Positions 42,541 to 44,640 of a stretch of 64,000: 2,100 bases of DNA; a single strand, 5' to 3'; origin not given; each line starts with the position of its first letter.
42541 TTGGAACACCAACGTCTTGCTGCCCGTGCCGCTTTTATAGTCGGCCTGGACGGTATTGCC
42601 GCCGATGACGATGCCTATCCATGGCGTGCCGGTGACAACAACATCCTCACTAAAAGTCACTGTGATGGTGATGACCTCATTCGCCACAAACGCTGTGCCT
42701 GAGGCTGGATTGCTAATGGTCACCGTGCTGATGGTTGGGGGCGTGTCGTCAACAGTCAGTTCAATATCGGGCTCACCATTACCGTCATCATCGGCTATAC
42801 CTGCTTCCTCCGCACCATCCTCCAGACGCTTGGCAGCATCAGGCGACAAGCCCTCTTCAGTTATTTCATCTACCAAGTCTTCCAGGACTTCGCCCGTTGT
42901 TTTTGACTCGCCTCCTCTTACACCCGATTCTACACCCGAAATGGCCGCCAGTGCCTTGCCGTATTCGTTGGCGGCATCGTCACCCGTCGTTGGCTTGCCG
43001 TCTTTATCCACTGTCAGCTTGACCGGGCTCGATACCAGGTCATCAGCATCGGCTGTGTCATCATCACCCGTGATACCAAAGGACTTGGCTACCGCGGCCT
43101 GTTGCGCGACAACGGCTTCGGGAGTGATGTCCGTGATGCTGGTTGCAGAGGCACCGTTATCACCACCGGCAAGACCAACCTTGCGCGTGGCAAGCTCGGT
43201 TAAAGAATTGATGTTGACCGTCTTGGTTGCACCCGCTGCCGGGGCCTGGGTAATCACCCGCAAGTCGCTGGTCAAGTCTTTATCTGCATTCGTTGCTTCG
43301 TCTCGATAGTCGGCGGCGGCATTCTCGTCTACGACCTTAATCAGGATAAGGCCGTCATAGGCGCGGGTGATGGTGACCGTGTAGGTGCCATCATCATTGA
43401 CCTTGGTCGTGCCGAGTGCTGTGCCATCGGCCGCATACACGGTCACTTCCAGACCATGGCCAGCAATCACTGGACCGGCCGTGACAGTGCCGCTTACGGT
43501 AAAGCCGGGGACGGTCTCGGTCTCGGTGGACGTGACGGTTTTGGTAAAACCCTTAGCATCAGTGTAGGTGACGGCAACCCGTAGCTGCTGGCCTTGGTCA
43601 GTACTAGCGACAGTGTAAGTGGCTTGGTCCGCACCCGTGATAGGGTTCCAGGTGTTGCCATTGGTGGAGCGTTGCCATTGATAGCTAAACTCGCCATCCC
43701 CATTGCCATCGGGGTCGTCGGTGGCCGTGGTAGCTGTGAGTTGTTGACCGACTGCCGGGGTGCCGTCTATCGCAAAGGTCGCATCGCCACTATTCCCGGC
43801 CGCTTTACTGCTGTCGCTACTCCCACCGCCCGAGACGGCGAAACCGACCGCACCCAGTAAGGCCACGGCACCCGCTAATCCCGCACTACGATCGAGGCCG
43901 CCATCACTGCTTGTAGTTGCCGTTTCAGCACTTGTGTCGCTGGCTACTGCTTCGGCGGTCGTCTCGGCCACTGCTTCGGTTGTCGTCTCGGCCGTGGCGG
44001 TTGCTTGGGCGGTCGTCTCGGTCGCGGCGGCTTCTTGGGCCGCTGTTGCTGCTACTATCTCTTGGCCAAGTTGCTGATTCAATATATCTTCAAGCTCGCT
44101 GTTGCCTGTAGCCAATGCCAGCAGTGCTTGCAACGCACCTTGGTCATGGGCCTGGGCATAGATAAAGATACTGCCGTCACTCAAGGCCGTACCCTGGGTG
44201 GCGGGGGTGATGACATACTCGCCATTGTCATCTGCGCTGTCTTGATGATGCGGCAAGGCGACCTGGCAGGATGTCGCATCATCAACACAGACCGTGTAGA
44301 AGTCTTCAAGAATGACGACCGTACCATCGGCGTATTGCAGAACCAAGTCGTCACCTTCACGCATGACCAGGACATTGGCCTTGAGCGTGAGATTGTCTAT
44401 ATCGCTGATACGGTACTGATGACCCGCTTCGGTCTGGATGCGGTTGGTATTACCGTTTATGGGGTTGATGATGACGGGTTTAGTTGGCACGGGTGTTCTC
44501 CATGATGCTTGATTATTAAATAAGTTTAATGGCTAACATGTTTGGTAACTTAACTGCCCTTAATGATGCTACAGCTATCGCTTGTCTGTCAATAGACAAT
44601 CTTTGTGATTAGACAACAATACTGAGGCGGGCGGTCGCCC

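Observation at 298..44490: A single 44.2-kb ORF encoding a ~1.5-MDa (14,730 aa) secreted repeat protein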

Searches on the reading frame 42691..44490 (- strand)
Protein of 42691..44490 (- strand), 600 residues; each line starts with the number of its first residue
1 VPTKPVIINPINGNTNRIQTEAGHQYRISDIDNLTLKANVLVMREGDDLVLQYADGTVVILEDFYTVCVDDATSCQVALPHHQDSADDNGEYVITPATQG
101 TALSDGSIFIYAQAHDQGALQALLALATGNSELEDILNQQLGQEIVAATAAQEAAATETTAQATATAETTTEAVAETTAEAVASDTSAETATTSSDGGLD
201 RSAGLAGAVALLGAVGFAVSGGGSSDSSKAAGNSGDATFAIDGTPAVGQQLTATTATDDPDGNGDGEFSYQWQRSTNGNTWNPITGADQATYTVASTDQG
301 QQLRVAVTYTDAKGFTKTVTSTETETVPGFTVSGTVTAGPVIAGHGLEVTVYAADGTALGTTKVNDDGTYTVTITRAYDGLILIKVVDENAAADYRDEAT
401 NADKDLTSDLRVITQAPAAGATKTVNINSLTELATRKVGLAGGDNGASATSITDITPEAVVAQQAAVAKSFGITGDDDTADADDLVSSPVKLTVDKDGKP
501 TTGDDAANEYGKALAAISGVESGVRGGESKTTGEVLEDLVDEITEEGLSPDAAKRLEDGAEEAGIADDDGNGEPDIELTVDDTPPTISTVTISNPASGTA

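Call 10: search_protein_families(library=ncbifam, proteins=[window:42691-44490:-], max_evalue=0.1)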
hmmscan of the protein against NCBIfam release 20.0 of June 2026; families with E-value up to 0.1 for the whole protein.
window:42691-44490:- (600 aa): 3 families
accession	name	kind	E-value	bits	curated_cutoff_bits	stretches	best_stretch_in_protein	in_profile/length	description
NF040485.1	ZirU_fam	subfamily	2e-10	41.2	100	1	154-308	69-210/210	ZirU family protein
NF033677.1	biofilm_BapA_N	domain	0.00044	20.1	35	1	43-66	41-64/64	BapA prefix-like domain-containing protein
NF058648.1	ECF_sub_HI1622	equivalog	0.023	14.7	100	1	344-413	39-101/180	NikL family nickel/cobalt ECF transporter subunit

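Call 11: search_protein_families(library=pfam, proteins=[window:42691-44490:-], max_evalue=0.1)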
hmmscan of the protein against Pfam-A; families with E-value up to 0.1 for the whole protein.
window:42691-44490:- (600 aa): 4 families
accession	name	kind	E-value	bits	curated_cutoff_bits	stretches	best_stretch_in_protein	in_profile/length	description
PF17936.7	Big_6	-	7.4e-05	23.4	27.6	1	345-392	23-70/83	Bacterial Ig domain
PF16709.11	SCAB-Ig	-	0.00028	21.3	27.6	1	239-324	1-85/98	Ig domain of plant-specific actin-binding protein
PF23197.1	IG_AIR9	-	0.0095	16.2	27.5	1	243-307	9-70/87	AIR9 A9 domain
PF22783.1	BapA_N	-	0.015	15.4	27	1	42-69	42-69/123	BapA, prefix-like domain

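Call 23: search_solved_structures(query=window:42991-44490:-, max_evalue=1, show_alignments=2)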
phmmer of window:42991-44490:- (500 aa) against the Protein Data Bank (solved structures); distinct sequences matched with E-value up to 1: 1.
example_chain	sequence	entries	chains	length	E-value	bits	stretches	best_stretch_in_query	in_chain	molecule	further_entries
4dix_A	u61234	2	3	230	0.033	16.8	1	227-312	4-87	Plectin-related protein | Stomatal closure-related actin-binding protein 1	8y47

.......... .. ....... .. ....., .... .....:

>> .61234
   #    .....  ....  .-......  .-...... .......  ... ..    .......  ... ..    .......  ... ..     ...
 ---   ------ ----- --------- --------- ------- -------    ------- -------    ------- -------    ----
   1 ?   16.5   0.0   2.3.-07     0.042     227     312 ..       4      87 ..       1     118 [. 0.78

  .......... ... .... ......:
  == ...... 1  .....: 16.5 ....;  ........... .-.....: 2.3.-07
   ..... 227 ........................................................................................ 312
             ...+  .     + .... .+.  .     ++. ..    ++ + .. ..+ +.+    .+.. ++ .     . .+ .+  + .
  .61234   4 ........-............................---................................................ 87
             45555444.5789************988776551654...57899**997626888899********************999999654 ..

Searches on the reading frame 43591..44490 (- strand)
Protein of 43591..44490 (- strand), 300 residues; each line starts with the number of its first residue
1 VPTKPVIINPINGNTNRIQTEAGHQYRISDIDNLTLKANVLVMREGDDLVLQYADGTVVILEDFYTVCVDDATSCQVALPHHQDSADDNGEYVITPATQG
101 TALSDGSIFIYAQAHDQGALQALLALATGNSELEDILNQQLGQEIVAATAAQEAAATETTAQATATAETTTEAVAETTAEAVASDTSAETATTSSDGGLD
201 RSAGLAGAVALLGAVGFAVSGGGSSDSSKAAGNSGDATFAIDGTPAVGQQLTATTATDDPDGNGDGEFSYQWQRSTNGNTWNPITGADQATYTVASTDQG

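Call 25: find_homologous_proteins(query=window:43591-44490:-, max_evalue=0.001)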
Query window:43591-44490:- (300 aa): 1 proteins with E <= 0.001 among 8000 candidates.
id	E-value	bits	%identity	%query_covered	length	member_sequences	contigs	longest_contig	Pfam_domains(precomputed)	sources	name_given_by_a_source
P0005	5.0e-76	274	63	85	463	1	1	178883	-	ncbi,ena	-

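Call 27: find_encoding_contigs(protein=P0005, flank=10000, max_places=3)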
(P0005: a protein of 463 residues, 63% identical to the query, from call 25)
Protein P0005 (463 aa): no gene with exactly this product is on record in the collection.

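Call 59: list_cluster_members(proteins=[P0005, P0126, P0127, P0129, P0130, P0138, P0135, P0132, P0162, P0205])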
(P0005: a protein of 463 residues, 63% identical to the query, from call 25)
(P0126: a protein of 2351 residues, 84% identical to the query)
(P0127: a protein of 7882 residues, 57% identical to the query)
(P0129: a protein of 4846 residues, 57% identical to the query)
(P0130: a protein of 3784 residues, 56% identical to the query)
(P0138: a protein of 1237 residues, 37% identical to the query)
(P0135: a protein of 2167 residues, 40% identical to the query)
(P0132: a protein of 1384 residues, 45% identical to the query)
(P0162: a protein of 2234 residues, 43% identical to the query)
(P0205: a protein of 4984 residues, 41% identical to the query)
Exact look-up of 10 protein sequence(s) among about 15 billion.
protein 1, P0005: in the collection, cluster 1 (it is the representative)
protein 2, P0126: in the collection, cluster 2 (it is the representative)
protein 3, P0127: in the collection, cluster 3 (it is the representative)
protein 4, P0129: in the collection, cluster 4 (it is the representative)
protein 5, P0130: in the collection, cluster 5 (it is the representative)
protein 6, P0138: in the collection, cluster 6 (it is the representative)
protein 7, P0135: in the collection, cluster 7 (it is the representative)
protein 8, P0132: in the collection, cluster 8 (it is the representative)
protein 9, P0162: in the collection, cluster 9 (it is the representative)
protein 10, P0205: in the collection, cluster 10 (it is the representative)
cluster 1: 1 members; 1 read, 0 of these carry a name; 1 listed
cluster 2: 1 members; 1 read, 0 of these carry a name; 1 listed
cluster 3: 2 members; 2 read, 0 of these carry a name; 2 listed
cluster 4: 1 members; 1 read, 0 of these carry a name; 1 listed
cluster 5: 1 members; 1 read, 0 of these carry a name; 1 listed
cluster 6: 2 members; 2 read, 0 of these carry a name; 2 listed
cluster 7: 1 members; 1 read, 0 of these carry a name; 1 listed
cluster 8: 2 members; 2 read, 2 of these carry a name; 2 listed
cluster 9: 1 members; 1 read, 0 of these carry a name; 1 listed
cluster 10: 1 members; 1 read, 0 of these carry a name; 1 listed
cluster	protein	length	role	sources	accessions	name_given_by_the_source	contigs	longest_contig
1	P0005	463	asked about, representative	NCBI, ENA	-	-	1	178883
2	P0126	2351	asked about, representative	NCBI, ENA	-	-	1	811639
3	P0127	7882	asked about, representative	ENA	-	-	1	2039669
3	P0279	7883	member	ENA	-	-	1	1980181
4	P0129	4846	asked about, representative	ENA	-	-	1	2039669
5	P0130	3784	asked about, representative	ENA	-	-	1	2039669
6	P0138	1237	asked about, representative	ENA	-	-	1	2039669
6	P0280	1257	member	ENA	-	-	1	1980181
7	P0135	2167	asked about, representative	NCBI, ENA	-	-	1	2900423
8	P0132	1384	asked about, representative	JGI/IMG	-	hypothetical protein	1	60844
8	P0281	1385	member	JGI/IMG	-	hypothetical protein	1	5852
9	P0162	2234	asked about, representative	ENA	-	-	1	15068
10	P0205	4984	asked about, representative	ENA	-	-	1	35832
